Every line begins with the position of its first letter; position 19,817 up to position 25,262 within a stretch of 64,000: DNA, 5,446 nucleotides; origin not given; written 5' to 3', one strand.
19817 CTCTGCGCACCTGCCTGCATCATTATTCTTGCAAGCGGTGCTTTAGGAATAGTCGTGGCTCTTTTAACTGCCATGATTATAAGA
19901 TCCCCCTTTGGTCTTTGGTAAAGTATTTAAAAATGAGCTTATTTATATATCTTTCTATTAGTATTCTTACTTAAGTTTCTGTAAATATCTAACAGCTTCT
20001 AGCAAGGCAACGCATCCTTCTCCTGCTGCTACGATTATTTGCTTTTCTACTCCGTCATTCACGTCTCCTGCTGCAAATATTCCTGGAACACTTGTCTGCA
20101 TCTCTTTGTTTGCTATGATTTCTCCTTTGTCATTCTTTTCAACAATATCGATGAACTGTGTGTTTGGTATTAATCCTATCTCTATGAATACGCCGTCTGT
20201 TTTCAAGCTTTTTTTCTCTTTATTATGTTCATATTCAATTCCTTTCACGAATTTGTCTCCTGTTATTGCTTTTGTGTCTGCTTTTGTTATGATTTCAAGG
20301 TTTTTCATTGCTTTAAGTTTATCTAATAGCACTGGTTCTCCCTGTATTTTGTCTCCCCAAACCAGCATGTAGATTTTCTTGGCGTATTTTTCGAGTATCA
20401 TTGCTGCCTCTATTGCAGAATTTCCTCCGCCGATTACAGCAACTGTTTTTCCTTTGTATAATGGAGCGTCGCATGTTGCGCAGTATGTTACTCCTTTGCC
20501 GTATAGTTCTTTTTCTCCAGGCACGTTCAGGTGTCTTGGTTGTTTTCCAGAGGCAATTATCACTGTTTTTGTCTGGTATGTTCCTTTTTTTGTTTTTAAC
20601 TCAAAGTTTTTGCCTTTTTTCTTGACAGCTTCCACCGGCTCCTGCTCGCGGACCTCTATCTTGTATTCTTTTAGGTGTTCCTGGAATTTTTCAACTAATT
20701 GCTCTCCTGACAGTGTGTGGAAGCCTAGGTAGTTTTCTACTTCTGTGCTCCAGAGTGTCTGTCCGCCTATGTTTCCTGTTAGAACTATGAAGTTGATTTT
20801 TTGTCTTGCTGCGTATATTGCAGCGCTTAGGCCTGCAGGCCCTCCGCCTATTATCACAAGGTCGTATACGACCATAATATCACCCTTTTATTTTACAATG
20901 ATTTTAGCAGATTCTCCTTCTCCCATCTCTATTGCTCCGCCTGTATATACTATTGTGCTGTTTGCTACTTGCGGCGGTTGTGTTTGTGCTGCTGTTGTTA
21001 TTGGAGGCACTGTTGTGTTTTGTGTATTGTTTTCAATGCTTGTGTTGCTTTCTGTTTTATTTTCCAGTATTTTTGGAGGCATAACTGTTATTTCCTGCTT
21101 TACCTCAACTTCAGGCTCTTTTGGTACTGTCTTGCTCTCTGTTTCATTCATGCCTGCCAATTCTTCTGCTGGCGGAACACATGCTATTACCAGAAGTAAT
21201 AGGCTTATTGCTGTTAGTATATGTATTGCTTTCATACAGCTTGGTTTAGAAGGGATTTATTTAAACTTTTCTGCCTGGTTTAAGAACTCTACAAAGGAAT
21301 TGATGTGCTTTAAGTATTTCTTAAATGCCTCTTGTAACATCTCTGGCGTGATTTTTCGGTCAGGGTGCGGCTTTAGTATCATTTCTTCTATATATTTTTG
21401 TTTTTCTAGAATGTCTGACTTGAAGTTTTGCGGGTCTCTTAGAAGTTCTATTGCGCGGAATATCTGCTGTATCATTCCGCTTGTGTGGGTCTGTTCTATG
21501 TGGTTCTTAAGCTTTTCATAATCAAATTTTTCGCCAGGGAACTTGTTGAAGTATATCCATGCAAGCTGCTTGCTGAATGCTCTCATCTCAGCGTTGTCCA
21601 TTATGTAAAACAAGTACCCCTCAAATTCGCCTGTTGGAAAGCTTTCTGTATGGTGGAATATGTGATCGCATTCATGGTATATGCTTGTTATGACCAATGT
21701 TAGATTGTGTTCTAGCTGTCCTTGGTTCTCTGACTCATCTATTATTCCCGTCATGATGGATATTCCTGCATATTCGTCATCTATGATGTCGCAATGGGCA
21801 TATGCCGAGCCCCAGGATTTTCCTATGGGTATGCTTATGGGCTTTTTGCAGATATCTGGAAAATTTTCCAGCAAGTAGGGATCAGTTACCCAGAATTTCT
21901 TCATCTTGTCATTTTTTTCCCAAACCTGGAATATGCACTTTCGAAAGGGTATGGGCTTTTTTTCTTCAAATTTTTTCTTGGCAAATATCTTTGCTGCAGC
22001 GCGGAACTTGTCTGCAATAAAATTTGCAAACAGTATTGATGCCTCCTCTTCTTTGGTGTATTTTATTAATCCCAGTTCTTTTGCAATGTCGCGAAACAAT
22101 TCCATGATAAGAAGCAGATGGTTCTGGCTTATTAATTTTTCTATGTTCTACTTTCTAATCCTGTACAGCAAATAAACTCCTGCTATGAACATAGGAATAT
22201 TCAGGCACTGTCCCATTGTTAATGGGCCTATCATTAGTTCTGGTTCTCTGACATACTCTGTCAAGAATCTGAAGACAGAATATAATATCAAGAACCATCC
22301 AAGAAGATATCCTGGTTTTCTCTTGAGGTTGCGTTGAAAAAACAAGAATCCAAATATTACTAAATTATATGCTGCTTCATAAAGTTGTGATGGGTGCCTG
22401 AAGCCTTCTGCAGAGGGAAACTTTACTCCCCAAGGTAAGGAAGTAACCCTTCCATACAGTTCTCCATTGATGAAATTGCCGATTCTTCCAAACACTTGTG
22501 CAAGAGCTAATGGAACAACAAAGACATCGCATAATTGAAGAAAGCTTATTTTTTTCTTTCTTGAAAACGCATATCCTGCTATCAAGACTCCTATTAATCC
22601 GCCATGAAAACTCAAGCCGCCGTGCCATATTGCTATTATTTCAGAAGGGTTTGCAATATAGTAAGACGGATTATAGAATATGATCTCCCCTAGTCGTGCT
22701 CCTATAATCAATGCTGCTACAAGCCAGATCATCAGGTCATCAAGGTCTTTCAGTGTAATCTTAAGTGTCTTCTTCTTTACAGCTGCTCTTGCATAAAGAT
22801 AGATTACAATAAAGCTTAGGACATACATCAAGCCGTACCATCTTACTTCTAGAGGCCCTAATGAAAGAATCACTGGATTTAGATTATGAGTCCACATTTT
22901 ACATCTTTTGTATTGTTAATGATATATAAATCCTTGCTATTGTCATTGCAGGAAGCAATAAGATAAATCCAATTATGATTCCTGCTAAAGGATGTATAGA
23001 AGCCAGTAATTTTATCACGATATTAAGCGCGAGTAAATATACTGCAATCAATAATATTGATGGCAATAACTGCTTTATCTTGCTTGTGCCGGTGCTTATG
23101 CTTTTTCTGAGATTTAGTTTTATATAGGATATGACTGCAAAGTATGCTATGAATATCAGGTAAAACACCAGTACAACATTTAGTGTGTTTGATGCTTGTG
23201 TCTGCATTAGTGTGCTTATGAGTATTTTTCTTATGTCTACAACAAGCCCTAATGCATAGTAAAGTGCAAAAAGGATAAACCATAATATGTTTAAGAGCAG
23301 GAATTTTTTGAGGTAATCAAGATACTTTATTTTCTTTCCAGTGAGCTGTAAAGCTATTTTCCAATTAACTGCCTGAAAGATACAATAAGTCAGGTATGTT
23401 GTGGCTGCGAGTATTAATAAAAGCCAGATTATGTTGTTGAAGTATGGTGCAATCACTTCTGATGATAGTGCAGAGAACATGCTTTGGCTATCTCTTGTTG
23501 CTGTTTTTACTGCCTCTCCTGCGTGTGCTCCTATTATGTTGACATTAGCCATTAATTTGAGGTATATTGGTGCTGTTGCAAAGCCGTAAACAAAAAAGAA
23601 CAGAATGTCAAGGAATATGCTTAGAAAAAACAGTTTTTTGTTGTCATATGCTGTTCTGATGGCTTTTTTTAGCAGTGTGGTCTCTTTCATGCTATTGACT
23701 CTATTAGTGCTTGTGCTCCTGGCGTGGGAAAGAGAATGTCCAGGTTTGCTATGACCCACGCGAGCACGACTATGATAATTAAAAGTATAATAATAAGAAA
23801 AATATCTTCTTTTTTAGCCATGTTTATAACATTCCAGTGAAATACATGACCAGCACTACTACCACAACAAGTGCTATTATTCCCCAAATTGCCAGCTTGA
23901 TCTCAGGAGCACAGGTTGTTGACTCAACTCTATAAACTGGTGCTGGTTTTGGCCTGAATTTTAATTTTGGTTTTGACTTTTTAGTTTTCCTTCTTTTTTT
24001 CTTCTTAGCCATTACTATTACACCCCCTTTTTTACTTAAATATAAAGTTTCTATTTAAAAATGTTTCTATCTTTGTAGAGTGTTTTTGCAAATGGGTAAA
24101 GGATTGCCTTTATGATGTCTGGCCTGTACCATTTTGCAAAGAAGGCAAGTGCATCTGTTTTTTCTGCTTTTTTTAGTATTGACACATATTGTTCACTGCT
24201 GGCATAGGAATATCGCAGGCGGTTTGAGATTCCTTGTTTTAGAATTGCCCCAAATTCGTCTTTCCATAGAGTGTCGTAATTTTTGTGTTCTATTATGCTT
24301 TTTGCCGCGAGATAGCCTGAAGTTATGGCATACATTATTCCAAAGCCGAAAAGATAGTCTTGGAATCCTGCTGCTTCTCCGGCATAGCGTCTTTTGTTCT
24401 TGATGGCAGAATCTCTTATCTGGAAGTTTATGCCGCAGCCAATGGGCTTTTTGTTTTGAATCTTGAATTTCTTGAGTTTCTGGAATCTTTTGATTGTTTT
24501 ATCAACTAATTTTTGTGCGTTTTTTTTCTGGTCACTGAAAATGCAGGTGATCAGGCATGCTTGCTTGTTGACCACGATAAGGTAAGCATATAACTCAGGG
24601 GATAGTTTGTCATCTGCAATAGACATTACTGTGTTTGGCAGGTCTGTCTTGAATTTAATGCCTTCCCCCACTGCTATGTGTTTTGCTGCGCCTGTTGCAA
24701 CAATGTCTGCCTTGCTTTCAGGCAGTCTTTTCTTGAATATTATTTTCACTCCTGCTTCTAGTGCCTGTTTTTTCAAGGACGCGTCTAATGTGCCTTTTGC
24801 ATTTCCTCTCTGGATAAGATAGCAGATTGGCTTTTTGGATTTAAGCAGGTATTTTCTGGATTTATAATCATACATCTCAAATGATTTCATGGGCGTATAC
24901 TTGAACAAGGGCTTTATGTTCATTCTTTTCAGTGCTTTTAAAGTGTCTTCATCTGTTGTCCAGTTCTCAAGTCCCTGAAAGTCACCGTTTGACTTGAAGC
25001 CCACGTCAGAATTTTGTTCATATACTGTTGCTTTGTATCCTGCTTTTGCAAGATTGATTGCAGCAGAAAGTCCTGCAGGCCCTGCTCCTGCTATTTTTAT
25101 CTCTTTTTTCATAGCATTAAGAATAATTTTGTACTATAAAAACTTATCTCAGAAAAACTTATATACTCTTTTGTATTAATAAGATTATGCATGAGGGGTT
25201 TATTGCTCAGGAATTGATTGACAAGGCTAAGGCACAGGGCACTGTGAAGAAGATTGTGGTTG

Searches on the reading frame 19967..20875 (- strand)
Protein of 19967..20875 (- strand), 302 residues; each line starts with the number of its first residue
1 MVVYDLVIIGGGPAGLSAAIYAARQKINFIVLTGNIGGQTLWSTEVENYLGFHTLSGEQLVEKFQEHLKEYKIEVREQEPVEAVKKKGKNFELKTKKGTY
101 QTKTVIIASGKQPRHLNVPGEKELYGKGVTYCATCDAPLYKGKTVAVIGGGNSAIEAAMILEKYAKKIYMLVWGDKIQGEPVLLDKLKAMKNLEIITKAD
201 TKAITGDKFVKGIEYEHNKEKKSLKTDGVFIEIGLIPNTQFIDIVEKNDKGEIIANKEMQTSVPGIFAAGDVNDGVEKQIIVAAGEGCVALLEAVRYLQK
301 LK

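Call 17: find_encoding_contigs(protein=window:19967-20875:-, flank=3000, max_places=6)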
Protein window:19967-20875:- (302 aa): 9 contigs read that carry it; 2 places shown.
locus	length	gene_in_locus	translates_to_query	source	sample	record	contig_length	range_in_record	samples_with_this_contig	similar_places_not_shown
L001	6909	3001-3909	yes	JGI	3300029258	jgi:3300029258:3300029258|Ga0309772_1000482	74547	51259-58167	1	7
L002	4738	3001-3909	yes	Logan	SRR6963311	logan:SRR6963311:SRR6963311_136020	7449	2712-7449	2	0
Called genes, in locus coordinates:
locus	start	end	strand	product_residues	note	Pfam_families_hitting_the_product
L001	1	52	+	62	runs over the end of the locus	-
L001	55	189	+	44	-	-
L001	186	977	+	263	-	-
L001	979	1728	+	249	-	PF01790:LGT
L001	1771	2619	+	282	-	-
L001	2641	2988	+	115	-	-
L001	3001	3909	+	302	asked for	PF00890:FAD_binding_2 (weak), PF01134:GIDA (faint), PF01266:DAO (faint), PF01946:Thi4 (faint), PF03486:HI0933_like (faint), PF07992:Pyr_redox_2, PF13738:Pyr_redox_3, PF00070:Pyr_redox, +2 more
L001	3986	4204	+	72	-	PF00125:Histone, PF15511:CENP-T_C (weak), PF00808:CBFD_NFYB_HMF, PF15630:CENP-S (weak)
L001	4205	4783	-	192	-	PF23209:IDM1_C (weak), PF13508:Acetyltransf_7 (weak)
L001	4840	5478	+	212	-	PF12710:HAD (weak), PF13419:HAD_2, PF00702:Hydrolase, PF13242:Hydrolase_like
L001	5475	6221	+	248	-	PF01738:DLH, PF02129:Peptidase_S15, PF20434:BD-FAE, PF00561:Abhydrolase_1, PF12146:Hydrolase_4, PF12697:Abhydrolase_6, PF00326:Peptidase_S9, PF05448:AXE1, +4 more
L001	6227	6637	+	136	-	PF11969:DcpS_C, PF01230:HIT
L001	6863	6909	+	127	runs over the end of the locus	-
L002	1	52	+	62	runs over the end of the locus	-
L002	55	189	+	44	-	-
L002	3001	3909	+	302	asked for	PF00890:FAD_binding_2 (weak), PF01134:GIDA (faint), PF01266:DAO (faint), PF01946:Thi4 (faint), PF03486:HI0933_like (faint), PF07992:Pyr_redox_2, PF13738:Pyr_redox_3, PF00070:Pyr_redox, +2 more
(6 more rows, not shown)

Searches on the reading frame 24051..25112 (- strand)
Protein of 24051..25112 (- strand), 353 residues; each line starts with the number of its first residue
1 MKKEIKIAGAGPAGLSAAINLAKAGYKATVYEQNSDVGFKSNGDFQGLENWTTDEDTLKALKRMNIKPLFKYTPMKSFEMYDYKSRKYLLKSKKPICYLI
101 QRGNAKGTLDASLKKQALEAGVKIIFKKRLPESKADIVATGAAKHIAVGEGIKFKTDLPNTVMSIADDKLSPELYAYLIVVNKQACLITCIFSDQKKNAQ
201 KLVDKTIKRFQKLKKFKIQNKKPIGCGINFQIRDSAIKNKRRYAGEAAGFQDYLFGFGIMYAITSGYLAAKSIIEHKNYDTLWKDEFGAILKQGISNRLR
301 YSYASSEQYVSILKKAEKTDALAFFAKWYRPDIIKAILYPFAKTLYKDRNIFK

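Call 34: search_protein_families(library=pfam, proteins=[window:24051-25112:-])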
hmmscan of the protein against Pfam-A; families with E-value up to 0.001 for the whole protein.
window:24051-25112:- (353 aa): 6 families
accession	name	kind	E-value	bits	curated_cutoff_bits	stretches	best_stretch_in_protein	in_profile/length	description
PF03486.20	HI0933_like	-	4.3e-07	30.1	50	1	5-83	3-82/244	HI0933-like protein Rossmann domain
PF13450.12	NAD_binding_8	-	5.3e-07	30.3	21.9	1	7-40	1-34/68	NAD(P)-binding Rossmann-like domain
PF01266.30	DAO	-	1.8e-05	24.9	27.9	1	7-48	4-45/353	FAD dependent oxidoreductase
PF07992.20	Pyr_redox_2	-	0.00011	22.1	26.1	1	6-79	4-58/291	Pyridine nucleotide-disulphide oxidoreductase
PF00890.30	FAD_binding_2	-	0.00018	21.3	20.4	1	7-38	4-35/414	FAD binding domain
PF01946.23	Thi4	-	0.00062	19.5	26.2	1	3-38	18-54/235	Thi4 family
